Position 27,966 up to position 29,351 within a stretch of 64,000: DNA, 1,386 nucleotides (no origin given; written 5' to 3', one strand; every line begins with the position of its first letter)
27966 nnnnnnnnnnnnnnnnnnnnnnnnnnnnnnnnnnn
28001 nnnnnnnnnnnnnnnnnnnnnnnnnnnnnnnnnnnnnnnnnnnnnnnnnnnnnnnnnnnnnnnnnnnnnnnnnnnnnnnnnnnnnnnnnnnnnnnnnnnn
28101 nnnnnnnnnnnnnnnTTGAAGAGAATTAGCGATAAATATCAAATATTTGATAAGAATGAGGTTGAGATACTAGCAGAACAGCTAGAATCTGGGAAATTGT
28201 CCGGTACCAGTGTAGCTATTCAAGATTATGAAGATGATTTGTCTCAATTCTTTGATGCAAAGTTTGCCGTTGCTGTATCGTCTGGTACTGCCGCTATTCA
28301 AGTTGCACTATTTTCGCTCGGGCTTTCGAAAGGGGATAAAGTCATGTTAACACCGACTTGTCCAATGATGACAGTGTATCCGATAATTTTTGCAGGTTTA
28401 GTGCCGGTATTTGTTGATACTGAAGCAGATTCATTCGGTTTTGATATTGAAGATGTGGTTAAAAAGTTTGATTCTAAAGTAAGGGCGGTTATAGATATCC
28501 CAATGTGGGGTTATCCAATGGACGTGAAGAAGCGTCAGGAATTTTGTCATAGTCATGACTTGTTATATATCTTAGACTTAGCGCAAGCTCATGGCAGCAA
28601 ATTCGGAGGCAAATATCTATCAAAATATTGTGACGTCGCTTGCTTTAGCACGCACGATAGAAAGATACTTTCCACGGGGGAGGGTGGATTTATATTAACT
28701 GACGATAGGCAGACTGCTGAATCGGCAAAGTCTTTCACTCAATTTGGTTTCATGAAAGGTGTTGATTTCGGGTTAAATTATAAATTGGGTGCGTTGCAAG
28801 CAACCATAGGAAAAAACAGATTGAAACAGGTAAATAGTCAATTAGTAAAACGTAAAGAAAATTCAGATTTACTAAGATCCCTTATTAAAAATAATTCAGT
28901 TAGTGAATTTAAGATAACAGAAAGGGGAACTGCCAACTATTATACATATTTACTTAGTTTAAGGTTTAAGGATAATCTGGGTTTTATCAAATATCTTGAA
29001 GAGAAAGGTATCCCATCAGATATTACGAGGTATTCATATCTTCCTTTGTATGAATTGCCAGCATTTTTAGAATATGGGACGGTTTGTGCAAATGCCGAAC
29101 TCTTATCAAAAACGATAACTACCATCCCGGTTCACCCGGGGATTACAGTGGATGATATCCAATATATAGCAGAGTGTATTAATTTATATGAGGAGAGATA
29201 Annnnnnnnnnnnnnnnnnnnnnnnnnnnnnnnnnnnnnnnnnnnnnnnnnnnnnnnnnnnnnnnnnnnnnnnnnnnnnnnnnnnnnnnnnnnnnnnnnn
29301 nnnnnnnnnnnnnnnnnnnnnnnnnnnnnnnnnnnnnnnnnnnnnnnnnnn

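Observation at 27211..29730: Translationally coupled radical-SAM / DegT aminotransferase / Nudix cassette inserted between rpsJ and rplC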

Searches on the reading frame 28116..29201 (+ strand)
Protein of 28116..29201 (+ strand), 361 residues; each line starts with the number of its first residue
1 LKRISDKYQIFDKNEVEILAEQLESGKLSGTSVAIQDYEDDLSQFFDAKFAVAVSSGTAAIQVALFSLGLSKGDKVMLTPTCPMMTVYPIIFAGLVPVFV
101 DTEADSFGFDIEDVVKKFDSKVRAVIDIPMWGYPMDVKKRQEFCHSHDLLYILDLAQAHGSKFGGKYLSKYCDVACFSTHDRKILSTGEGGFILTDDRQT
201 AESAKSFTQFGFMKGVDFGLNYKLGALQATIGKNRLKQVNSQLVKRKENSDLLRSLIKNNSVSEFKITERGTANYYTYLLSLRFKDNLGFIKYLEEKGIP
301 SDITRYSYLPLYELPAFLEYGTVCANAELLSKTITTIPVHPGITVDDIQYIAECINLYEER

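Call 3: search_protein_families(library=pfam, proteins=[window:28116-29201:+], max_evalue=0.01)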
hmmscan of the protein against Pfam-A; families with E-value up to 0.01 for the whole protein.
window:28116-29201:+ (361 aa): 5 families
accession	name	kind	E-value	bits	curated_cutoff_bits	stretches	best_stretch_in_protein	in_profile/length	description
PF01041.23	DegT_DnrJ_EryC1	-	4.1e-63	214.2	19.8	1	12-355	4-359/360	DegT/DnrJ/EryC1/StrS aminotransferase family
PF01276.26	OKR_DC_1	-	0.0013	18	27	1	22-110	55-143/417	Orn/Lys/Arg decarboxylase, major domain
PF01212.27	Beta_elim_lyase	-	0.002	17.9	27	0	32-257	31-272/288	Beta-eliminating lyase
PF00155.27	Aminotran_1_2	-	0.0022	17.7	19.7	1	22-122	31-147/361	Aminotransferase class I and II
PF01053.26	Cys_Met_Meta_PP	-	0.0055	15.8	27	1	38-86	57-104/381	Cys/Met metabolism PLP-dependent enzyme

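Call 4: search_protein_families(library=ncbifam, proteins=[window:28116-29201:+], max_evalue=0.01)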
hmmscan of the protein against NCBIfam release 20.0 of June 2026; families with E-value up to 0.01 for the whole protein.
window:28116-29201:+ (361 aa): 12 families
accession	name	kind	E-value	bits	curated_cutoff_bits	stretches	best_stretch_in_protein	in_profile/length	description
TIGR04181.1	NHT_00031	hypoth_equivalog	2.1e-43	148.6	420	1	11-338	8-357/359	LegC family aminotransferase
TIGR03588.1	PseC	equivalog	1e-42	146.4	423.5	1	9-355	7-376/380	UDP-4-amino-4,6-dideoxy-N-acetyl-beta-L-altrosamine transaminase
NF008687.0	PRK11706.1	equivalog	4e-34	118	375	1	12-356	10-371/375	dTDP-4-amino-4,6-dideoxygalactose transaminase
NF011936.0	PRK15407.1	equivalog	4.7e-34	117.8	423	2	4-211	37-251/440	lipopolysaccharide biosynthesis protein RfbH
NF008658.2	PRK11658.1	equivalog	2.6e-31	108.6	631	1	12-356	13-374/379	UDP-4-amino-4-deoxy-L-arabinose aminotransferase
TIGR04427.1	PLP_DesI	equivalog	3.7e-29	102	650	1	19-357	38-381/390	dTDP-4-dehydro-6-deoxyglucose aminotransferase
TIGR02379.1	ECA_wecE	subfamily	2.1e-24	86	434.85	1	14-355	12-371/376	dTDP-4-amino-4,6-dideoxy-D-glucose transaminase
NF000586.1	PRK00011.1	subfamily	6.2e-05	21.9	335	1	41-208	70-244/404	serine hydroxymethyltransferase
NF005817.0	PRK07683.1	equivalog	0.00084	18.1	575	1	43-126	83-166/387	aminotransferase A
NF006488.0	PRK08912.1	equivalog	0.006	15.6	498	1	47-130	85-169/387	aminotransferase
TIGR01977.1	am_tr_V_EF2568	hypoth_equivalog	0.0064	15.5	377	0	31-200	42-218/376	cysteine desulfurase family protein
NF004770.0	PRK06108.1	subfamily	0.0079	15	422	0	35-126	82-175/396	pyridoxal phosphate-dependent aminotransferase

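Call 24: search_solved_structures(query=window:28116-29198:+, max_evalue=1e-10)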
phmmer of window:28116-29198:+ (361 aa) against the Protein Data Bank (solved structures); distinct sequences matched with E-value up to 1e-10: 56.
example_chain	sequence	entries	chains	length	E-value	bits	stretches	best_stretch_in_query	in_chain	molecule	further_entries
7b0d_A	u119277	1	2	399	2.6e-42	148.3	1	33-356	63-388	Glutamine--scyllo-inositol transaminase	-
7b0m_AAA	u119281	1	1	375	2.3e-36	128.8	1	15-354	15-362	Sugar aminotransferase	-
8vr3_A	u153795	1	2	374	1.5e-35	126.1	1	15-355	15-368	DegT/DnrJ/EryC1/StrS aminotransferase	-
8vr5_A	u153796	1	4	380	1.6e-35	126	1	15-355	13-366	DegT/DnrJ/EryC1/StrS aminotransferase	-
7n63_A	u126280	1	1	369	1e-34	123.3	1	13-359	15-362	Putative aminotransferase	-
3bn1_A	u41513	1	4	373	5.7e-30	107.8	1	3-353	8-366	Perosamine synthetase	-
3dr7_A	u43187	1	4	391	6.8e-30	107.5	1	3-353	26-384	Putative perosamine synthetase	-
3dr4_A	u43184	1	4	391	4.6e-29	104.8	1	3-353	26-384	Putative perosamine synthetase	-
3frk_A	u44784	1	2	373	4.7e-29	104.7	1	37-358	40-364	QdtB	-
9bgp_A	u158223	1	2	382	4.9e-27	98.1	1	16-354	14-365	aminotransferase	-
3uwc_A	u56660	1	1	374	2.3e-26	95.9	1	34-355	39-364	Nucleotide-sugar aminotransferase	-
7l7x_AAA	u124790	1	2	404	2.8e-26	95.6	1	30-253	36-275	DegT/DnrJ/EryC1/StrS aminotransferase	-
9bgr_A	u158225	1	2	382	3.4e-26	95.4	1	16-354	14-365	aminotransferase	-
8e75_A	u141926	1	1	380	5.4e-26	94.7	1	34-352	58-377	DegT/DnrJ/EryC1/StrS aminotransferase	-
8e77_A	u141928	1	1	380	5.4e-26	94.7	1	34-352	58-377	DegT/DnrJ/EryC1/StrS aminotransferase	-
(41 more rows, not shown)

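Call 41: find_homologous_proteins(query=window:28116-29198:+, max_evalue=1e-20)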
Query window:28116-29198:+ (361 aa): 2411 proteins with E <= 1e-20 among 5892 candidates; the best 120 are listed.
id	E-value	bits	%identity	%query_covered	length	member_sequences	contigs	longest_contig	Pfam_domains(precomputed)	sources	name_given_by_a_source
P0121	1.1e-238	809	100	100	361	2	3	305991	PF01041.24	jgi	-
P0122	7.6e-122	425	54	98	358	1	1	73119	PF00155.28,PF01053.27,PF01041.24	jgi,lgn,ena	-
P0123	9.1e-120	418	53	98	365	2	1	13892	PF01041.24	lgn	-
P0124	2.1e-119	417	52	99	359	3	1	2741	PF00155.28,PF01041.24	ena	-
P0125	6.2e-119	415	54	99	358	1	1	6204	PF00155.28,PF01041.24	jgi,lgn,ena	-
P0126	1.0e-118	414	53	98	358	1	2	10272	PF01053.27,PF01041.24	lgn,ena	-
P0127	1.9e-118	414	53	99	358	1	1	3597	PF00155.28,PF01041.24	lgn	-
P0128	5.4e-118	412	52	98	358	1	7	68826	PF00155.28,PF01053.27,PF01041.24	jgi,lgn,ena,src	-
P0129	7.0e-118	412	53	98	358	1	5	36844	PF01041.24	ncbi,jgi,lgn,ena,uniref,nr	ncbi:MAG: Aminotransferase, DegT/DnrJ/EryC1/StrS family [Berkelbacteria bacterium GW2011_GWA1_36_9]|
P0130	1.5e-117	411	53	98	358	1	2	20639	PF00155.28,PF01212.28,PF01053.27,PF01041.24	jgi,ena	jgi:dTDP-4-amino-4,6-dideoxygalactose transaminase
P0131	1.7e-117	410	54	98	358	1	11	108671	PF00155.28,PF01053.27,PF01041.24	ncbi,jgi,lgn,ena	-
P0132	2.2e-117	410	54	99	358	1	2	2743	PF00155.28,PF01041.24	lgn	-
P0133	2.7e-117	410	53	99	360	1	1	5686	PF00155.28,PF01041.24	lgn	-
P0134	9.9e-117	408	53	98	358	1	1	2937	PF00155.28,PF01212.28,PF01053.27,PF01041.24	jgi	-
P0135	2.7e-116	407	54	98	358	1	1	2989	PF01041.24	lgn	-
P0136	1.4e-115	404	50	99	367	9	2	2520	PF01041.24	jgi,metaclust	metaclust:\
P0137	2.5e-115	403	51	99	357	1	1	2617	PF00155.28,PF01041.24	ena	-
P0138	4.2e-115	403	52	98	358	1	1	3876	PF00155.28,PF01212.28,PF01053.27,PF01041.24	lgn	-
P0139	4.4e-115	403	50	99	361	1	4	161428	PF00266.26,PF01041.24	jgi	jgi:perosamine synthetase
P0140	5.2e-115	402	51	99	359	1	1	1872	PF00155.28,PF01041.24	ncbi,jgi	-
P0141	9.4e-115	401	54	94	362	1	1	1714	PF01041.24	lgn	-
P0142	1.7e-114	401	53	98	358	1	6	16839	PF00155.28,PF01041.24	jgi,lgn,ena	-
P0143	1.9e-114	400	51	99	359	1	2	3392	PF01041.24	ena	-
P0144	3.4e-114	400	52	98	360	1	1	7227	PF00155.28,PF01041.24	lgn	-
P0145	4.7e-114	399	53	99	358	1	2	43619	PF01041.24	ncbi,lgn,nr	ncbi:MAG: aminotransferase class I/II-fold pyridoxal phosphate-dependent enzyme [Patescibacteria gro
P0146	2.8e-113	397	51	99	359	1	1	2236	PF00155.28,PF00266.26,PF01053.27,PF01041.24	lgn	-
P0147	9.0e-113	395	49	99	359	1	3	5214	PF01041.24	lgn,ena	-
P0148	1.3e-112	394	49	99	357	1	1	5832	PF00155.28,PF01053.27,PF01041.24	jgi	jgi:perosamine synthetase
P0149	2.1e-112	394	49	99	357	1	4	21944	PF00155.28,PF01041.24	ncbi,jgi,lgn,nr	ncbi:MAG: hypothetical protein ACD_11C00115G0010 [uncultured bacterium]|nr:MAG: hypothetical protein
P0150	2.6e-112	393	52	99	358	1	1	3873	PF01041.24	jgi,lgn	jgi:dTDP-4-amino-4,6-dideoxygalactose transaminase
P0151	2.9e-112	393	50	98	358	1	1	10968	PF00155.28,PF01053.27,PF01041.24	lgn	-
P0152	9.1e-112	392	50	96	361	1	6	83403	PF00155.28,PF00266.26,PF01041.24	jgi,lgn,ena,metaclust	jgi:dTDP-4-amino-4,6-dideoxygalactose transaminase|metaclust:\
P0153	9.5e-112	392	51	98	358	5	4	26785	PF00155.28,PF01041.24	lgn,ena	-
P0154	5.5e-111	389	48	99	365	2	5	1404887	PF00155.28,PF01041.24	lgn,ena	-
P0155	8.1e-111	388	50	99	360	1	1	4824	PF00155.28,PF01041.24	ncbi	-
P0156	2.5e-110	387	48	99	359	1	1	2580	PF00155.28,PF01041.24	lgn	-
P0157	2.6e-110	387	49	97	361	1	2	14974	PF00155.28,PF00266.26,PF01053.27,PF01041.24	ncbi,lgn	ncbi:MAG: aminotransferase class V-fold PLP-dependent enzyme [Parcubacteria group bacterium]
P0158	2.7e-110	387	50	99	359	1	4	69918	PF00155.28,PF01041.24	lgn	-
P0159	4.0e-110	386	51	99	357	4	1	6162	PF01041.24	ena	-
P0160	4.2e-110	386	48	99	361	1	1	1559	PF00155.28,PF01053.27,PF01041.24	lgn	-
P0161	6.1e-110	386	49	98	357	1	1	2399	PF00155.28,PF01053.27,PF01041.24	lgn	-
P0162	1.3e-109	385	48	99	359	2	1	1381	PF00266.26,PF01041.24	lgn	-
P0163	3.3e-109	383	49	99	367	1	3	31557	PF01041.24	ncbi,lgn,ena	-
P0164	5.6e-109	382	50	98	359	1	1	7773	PF01041.24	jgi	jgi:perosamine synthetase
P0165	7.9e-109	382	50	99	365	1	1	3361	PF00155.28,PF01041.24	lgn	-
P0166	7.9e-109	382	49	98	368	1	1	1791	PF00155.28,PF01053.27,PF01041.24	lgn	-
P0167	9.9e-109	382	49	99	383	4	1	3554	PF01041.24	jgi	jgi:perosamine synthetase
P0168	1.2e-108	381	50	98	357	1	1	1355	PF00155.28,PF01053.27,PF01041.24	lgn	-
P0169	1.2e-108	381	51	99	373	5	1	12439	PF01041.24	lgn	-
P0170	1.2e-108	381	47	98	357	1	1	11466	PF00155.28,PF00266.26,PF01053.27,PF01041.24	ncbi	-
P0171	1.5e-108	381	51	100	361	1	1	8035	PF00155.28,PF01041.24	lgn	-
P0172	2.0e-108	381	47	99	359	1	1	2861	PF00155.28,PF01041.24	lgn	-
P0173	2.5e-108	380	48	98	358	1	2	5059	PF01041.24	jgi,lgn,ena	-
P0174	2.6e-108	380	48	99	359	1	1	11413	PF00155.28,PF01212.28,PF01041.24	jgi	jgi:perosamine synthetase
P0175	3.2e-108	380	49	99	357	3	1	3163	PF00155.28,PF01041.24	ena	-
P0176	7.7e-108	379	49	99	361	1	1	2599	PF01041.24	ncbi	-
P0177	8.3e-108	379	48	100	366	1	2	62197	PF01041.24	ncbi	-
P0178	8.9e-108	378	50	99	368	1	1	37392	PF01041.24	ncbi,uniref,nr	ncbi:DegT/DnrJ/EryC1/StrS family aminotransferase [Chitinivorax sp. B]|uniref:DegT/DnrJ/EryC1/StrS f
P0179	9.9e-108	378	50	98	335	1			PF00155.28,PF01053.27,PF01041.24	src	-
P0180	3.0e-107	377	49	98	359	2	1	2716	PF00155.28,PF00266.26,PF01053.27,PF01041.24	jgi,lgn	-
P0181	4.7e-107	376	48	98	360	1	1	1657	PF01041.24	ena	-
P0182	6.7e-107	376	49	98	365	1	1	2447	PF01041.24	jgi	jgi:perosamine synthetase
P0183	1.6e-106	374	50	98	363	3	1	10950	PF00155.28,PF01041.24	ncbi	-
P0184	2.6e-106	374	48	99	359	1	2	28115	PF00155.28,PF00266.26,PF01053.27,PF01041.24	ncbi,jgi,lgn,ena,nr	ncbi:aspartate aminotransferase [Candidatus Atribacteria bacterium HGW-Atribacteria-1]|nr:MAG: aspar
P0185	3.0e-106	373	49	99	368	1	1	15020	PF00155.28,PF01041.24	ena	-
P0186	5.3e-106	373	48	98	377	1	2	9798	PF00266.26,PF01041.24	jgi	jgi:perosamine synthetase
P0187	6.0e-106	372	49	99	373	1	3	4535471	PF01041.24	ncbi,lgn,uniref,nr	ncbi:DegT/DnrJ/EryC1/StrS family aminotransferase [Paraburkholderia humisilvae]|uniref:dTDP-3-amino-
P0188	1.1e-105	372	47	98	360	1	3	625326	PF01041.24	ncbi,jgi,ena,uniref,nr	ncbi:MAG: aspartate aminotransferase [Candidatus Diapherotrites archaeon]|jgi:perosamine synthetase|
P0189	1.3e-105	371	48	99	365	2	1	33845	PF00155.28,PF01041.24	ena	-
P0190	1.5e-105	371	48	99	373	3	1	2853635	PF01041.24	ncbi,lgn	-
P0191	2.6e-105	370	50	99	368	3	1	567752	PF00155.28,PF01053.27,PF01041.24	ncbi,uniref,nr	ncbi:aminotransferase class I/II-fold pyridoxal phosphate-dependent enzyme [Dyella monticola]|uniref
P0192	3.0e-105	370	48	98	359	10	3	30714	PF00155.28,PF00266.26,PF01041.24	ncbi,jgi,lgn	-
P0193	1.2e-104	368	49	98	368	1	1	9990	PF01041.24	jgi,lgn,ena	-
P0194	1.4e-104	368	49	99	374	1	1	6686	PF01041.24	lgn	-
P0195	2.5e-104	367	49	98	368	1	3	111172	PF01041.24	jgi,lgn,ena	-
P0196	2.9e-104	367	49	99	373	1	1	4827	PF01041.24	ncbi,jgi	ncbi:MAG TPA: DegT/DnrJ/EryC1/StrS family aminotransferase [Paraburkholderia sp.]|jgi:dTDP-4-amino-4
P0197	3.0e-104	367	49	99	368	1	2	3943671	PF01041.24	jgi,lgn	-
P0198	1.2e-103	365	48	98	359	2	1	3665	PF00155.28,PF01041.24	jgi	jgi:dTDP-4-amino-4,6-dideoxygalactose transaminase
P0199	1.5e-103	365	48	100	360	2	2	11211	PF01041.24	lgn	-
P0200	2.3e-103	364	47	98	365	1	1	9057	PF00155.28,PF01041.24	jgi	jgi:dTDP-4-amino-4,6-dideoxygalactose transaminase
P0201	2.9e-103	364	47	99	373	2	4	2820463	PF01041.24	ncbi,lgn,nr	ncbi:aspartate aminotransferase [Burkholderia sp. MSMB1552]|nr:aspartate aminotransferase [Burkholde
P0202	7.7e-103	362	48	99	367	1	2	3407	PF00155.28,PF01041.24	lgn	-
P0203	1.6e-102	361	49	100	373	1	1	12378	PF01041.24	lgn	-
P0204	1.7e-102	361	48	93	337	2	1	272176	PF00155.28,PF01212.28,PF01041.24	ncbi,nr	ncbi:MAG TPA: aminotransferase class I/II-fold pyridoxal phosphate-dependent enzyme [Dongiaceae bact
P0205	1.8e-102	361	47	99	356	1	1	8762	PF00155.28,PF01041.24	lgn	-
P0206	9.5e-102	359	48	99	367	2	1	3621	PF00155.28,PF01041.24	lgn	-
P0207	9.7e-102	359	48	99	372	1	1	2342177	PF01041.24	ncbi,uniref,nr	ncbi:DegT/DnrJ/EryC1/StrS family aminotransferase [Trinickia acidisoli]|uniref:DegT/DnrJ/EryC1/StrS 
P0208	2.9e-101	357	48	98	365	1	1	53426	PF01041.24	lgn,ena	-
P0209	3.2e-101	357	49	99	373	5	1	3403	PF00155.28,PF01041.24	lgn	-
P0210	4.0e-101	357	48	99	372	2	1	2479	PF00155.28,PF01041.24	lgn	-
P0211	4.1e-101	357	48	98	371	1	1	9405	PF01041.24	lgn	-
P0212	7.8e-101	356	46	100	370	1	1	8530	PF00155.28,PF01041.24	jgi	jgi:dTDP-4-amino-4,6-dideoxygalactose transaminase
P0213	1.4e-100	355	47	99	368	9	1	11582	PF00155.28,PF01041.24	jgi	jgi:perosamine synthetase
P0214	1.9e-100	354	48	99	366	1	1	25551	PF00155.28,PF01041.24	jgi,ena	-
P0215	2.1e-100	354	48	99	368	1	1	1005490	PF01041.24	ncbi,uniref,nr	ncbi:DegT/DnrJ/EryC1/StrS aminotransferase family protein [Vitiosangium sp. GDMCC 1.1324]|uniref:Deg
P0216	2.1e-100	354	45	99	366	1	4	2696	PF01041.24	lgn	-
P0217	2.1e-100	354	47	99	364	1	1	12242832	PF00155.28,PF01041.24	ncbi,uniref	ncbi:DegT/DnrJ/EryC1/StrS family aminotransferase [Pendulispora albinea]|uniref:Aminotransferase cla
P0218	2.4e-100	354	48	98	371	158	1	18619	PF01041.24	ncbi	-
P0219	2.7e-100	354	47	99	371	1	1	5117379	PF01041.24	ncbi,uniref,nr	ncbi:DegT/DnrJ/EryC1/StrS aminotransferase family protein [Chromobacterium sp. IIBBL 290-4]|uniref:D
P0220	2.8e-100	354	46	98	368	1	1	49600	PF01041.24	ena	-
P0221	3.1e-100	354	48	98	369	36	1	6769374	PF01041.24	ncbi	ncbi:DegT/DnrJ/EryC1/StrS family aminotransferase [Pseudomonas chlororaphis]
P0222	3.8e-100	353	49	99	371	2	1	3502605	PF01041.24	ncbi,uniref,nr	ncbi:aspartate aminotransferase [Chromobacterium sphagni]|uniref:Aspartate aminotransferase n=1 Tax=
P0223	4.1e-100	353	47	98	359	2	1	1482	PF00155.28,PF01041.24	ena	-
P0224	8.9e-100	352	48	98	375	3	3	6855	PF01041.24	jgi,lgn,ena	-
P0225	9.3e-100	352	46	99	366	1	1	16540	PF01041.24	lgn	-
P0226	1.1e-99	352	46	99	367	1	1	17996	PF01041.24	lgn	-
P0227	1.9e-99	351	48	98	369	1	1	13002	PF01041.24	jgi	jgi:perosamine synthetase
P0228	3.0e-99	350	47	99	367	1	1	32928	PF00155.28,PF01212.28,PF01053.27,PF01041.24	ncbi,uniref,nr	ncbi:DegT/DnrJ/EryC1/StrS family aminotransferase [Myxococcus vastator]|uniref:DegT/DnrJ/EryC1/StrS 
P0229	5.6e-99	350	47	99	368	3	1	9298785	PF01041.24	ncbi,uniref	ncbi:DegT/DnrJ/EryC1/StrS family aminotransferase [Melittangium boletus]|uniref:DegT/DnrJ/EryC1/StrS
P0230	8.1e-99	349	46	99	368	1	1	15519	PF01041.24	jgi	jgi:perosamine synthetase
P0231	1.6e-98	348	46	98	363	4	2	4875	PF01041.24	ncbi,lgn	-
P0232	6.1e-98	346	46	99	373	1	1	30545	PF01041.24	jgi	-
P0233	6.6e-98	346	44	99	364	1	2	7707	PF00155.28,PF01041.24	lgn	-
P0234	1.0e-97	345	47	99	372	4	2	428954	PF00155.28,PF01041.24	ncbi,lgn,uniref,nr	ncbi:DegT/DnrJ/EryC1/StrS family aminotransferase [Paraburkholderia sacchari]|uniref:DegT/DnrJ/EryC1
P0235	1.4e-97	345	47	99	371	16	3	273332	PF00155.28,PF01041.24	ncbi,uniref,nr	ncbi:aspartate aminotransferase [Chromobacterium violaceum]|uniref:DegT/DnrJ/EryC1/StrS family amino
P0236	2.0e-97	344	46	98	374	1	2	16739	PF00155.28,PF01041.24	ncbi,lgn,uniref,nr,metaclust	ncbi:DegT/DnrJ/EryC1/StrS family aminotransferase [Alkaliphilus peptidifermentans]|uniref:dTDP-4-ami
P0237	3.3e-97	344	48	99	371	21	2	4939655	PF01041.24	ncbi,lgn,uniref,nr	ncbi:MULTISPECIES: DegT/DnrJ/EryC1/StrS family aminotransferase [Chromobacteriaceae]|uniref:Aspartat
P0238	3.5e-97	344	44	99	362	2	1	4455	PF01041.24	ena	-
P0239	7.4e-97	343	46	98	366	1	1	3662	PF01041.24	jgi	jgi:perosamine synthetase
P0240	1.0e-96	342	48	98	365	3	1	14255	PF01041.24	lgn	-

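Call 42: find_encoding_contigs(protein=P0235, flank=9000, max_places=1)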
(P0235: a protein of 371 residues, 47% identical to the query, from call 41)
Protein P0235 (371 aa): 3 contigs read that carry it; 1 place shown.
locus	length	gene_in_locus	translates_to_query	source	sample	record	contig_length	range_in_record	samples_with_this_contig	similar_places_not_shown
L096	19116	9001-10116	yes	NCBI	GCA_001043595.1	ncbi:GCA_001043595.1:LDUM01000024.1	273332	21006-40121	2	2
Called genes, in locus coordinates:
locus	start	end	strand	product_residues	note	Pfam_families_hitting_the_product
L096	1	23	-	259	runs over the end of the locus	PF13353:Fer4_12, PF04055:Radical_SAM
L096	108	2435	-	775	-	PF02901:PFL-like, PF01228:Gly_radical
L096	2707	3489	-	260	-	PF01226:Form_Nir_trans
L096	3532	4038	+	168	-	-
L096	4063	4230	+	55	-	-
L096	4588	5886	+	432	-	-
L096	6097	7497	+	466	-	PF03315:SDH_beta, PF03313:SDH_alpha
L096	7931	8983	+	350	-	PF01408:GFO_IDH_MocA, PF22725:GFO_IDH_MocA_C3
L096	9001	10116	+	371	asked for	PF00155:Aminotran_1_2 (faint), PF01041:DegT_DnrJ_EryC1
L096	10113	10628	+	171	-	PF00293:NUDIX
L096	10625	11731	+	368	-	PF01041:DegT_DnrJ_EryC1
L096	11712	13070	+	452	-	PF01494:FAD_binding_3 (weak), PF12831:FAD_oxidored (weak)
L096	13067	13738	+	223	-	PF00702:Hydrolase, PF12710:HAD, PF13419:HAD_2, PF13242:Hydrolase_like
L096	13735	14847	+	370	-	PF00487:FA_desaturase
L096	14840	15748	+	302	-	PF01048:PNP_UDP_1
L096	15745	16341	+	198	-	PF27456:NudK_N, PF00293:NUDIX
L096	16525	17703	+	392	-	PF07690:MFS_1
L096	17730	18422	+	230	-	PF00702:Hydrolase, PF12710:HAD, PF13419:HAD_2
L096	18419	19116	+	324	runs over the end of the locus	PF13343:SBP_bac_6, PF13531:SBP_bac_11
